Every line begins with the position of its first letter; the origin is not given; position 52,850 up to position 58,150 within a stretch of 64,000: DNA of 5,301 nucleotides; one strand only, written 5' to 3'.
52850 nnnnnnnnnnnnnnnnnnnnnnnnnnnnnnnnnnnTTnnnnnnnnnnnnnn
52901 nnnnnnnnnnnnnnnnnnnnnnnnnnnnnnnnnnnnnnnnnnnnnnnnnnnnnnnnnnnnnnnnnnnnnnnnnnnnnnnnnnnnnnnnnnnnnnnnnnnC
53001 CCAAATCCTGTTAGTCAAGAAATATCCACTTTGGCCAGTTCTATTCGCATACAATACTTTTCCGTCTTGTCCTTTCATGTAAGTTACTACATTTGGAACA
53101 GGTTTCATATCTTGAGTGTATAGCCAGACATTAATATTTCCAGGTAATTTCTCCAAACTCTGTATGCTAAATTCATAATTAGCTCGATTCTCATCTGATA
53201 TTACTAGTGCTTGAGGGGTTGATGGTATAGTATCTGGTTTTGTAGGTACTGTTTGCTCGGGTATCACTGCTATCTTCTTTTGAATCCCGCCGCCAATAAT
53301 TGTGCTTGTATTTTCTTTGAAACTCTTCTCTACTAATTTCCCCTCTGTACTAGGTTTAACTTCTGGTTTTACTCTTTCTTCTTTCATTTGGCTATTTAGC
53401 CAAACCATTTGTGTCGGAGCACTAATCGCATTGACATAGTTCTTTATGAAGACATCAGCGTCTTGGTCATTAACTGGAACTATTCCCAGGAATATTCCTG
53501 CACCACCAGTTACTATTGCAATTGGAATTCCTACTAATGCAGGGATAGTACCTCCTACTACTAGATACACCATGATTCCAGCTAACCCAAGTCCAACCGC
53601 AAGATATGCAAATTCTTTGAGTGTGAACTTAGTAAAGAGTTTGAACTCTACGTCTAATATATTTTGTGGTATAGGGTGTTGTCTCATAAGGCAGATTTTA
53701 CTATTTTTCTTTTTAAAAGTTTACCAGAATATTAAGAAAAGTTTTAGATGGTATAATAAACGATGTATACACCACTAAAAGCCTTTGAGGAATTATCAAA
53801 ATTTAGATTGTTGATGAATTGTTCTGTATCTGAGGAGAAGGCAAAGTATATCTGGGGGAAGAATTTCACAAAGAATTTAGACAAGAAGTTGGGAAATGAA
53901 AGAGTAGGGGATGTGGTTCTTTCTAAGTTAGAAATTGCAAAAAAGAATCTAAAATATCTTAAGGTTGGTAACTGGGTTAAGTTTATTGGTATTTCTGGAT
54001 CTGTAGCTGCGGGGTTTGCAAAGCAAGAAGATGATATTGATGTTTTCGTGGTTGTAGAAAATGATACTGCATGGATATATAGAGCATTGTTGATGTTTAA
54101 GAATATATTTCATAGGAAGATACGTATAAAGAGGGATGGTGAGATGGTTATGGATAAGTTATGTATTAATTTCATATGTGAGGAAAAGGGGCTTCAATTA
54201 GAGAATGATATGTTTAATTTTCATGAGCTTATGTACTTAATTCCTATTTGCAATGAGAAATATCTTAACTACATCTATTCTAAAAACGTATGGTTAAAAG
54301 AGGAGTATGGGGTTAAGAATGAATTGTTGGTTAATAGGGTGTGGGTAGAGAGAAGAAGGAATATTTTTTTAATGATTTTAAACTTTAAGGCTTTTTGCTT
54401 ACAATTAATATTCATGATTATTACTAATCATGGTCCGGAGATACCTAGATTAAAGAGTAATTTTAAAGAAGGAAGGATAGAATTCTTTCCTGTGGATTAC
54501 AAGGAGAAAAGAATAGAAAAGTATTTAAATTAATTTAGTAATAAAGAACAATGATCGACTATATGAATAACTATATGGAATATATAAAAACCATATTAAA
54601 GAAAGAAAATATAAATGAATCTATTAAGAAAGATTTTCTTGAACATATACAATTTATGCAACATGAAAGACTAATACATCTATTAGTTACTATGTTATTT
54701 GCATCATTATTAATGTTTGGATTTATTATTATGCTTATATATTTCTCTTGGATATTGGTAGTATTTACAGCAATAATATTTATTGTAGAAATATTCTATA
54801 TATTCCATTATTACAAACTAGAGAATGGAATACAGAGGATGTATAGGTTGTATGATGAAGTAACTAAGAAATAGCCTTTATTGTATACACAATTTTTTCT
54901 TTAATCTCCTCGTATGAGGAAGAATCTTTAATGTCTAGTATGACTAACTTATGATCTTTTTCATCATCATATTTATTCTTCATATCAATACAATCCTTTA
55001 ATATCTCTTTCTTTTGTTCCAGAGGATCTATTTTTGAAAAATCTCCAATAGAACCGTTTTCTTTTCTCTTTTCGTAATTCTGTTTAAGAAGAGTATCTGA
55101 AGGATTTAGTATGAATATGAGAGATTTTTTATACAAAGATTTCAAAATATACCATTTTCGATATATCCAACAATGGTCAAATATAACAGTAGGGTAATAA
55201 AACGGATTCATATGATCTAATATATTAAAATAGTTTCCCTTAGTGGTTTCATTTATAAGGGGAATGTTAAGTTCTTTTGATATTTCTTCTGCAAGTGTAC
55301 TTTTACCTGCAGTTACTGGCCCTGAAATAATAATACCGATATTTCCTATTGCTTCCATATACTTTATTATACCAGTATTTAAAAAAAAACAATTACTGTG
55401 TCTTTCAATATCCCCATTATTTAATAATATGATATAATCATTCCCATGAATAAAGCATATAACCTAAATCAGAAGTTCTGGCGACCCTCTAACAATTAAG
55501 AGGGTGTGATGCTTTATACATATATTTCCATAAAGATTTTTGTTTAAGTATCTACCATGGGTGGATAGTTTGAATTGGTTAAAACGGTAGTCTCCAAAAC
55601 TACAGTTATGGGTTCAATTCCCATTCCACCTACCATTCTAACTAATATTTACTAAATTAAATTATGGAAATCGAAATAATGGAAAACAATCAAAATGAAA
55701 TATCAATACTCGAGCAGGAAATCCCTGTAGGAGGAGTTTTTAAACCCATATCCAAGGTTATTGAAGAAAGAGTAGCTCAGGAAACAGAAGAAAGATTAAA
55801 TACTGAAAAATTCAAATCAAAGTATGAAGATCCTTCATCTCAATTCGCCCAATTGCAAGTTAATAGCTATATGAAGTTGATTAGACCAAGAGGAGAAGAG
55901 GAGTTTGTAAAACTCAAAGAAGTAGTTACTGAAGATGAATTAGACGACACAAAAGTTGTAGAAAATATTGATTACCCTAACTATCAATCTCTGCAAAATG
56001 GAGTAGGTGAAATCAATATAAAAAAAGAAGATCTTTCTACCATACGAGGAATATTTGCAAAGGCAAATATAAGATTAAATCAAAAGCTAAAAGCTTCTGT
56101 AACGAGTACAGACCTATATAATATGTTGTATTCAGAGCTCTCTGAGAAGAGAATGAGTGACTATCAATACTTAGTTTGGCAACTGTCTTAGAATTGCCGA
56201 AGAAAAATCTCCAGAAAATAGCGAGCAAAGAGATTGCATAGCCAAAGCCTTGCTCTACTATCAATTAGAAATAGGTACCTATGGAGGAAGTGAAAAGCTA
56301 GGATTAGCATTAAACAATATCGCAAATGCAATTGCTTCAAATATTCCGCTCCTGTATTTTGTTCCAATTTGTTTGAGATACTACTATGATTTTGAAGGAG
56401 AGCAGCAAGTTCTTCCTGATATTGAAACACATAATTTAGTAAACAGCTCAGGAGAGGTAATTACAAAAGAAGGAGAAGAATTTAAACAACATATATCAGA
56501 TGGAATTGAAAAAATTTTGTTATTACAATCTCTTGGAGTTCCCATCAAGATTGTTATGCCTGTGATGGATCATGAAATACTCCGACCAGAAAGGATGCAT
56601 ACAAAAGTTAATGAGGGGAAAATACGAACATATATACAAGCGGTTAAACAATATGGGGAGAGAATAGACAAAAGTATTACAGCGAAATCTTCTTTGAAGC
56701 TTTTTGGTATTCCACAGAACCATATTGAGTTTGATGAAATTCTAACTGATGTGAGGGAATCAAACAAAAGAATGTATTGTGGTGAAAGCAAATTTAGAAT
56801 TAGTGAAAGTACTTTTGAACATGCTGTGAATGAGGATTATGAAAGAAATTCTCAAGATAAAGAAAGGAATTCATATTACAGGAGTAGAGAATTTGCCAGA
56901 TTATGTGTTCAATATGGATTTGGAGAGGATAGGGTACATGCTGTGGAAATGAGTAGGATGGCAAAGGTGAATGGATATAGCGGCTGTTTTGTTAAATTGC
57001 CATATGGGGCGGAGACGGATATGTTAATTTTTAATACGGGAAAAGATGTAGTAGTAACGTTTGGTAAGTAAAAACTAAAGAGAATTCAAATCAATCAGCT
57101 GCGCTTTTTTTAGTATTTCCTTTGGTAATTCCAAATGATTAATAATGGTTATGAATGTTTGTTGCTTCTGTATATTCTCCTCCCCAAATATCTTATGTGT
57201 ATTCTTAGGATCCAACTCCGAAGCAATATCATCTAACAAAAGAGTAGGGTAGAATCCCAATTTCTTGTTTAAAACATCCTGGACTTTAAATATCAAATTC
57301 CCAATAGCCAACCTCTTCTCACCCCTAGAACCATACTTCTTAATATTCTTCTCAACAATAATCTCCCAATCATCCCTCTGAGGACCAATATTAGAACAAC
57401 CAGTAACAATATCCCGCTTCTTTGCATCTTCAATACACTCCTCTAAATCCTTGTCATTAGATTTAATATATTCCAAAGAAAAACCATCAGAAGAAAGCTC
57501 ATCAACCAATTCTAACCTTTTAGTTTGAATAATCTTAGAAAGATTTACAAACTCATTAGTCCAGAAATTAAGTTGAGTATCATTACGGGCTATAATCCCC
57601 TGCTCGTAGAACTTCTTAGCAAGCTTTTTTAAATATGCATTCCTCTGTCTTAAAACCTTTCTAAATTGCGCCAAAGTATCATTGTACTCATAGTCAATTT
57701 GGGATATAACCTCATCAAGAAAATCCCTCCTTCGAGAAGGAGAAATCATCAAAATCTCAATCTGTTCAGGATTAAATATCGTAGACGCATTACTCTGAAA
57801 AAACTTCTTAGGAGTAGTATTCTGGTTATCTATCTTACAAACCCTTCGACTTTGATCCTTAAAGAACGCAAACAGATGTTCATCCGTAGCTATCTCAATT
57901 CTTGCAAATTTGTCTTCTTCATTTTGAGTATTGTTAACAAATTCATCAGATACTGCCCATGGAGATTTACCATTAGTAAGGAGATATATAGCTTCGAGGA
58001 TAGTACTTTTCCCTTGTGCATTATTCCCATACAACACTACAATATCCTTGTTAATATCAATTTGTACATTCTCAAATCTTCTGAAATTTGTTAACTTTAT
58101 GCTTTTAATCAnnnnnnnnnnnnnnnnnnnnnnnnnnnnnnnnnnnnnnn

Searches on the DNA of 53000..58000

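Call 61: search_rna_families(source=window, start=53000, end=58000, threshold=evalue, max_evalue=1)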
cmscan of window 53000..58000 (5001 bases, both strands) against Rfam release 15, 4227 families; matches with E-value up to 1: 2.
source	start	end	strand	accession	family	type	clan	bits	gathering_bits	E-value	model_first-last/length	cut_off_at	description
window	55559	55632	+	RF00005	tRNA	Gene; tRNA;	CL00001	62.7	29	2.5e-12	1-71/71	no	tRNA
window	56469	56530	-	RF00440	SNORD37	Gene; snRNA; snoRNA; CD-box;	-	22.3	45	0.63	1-65/65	no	Small nucleolar RNA SNORD37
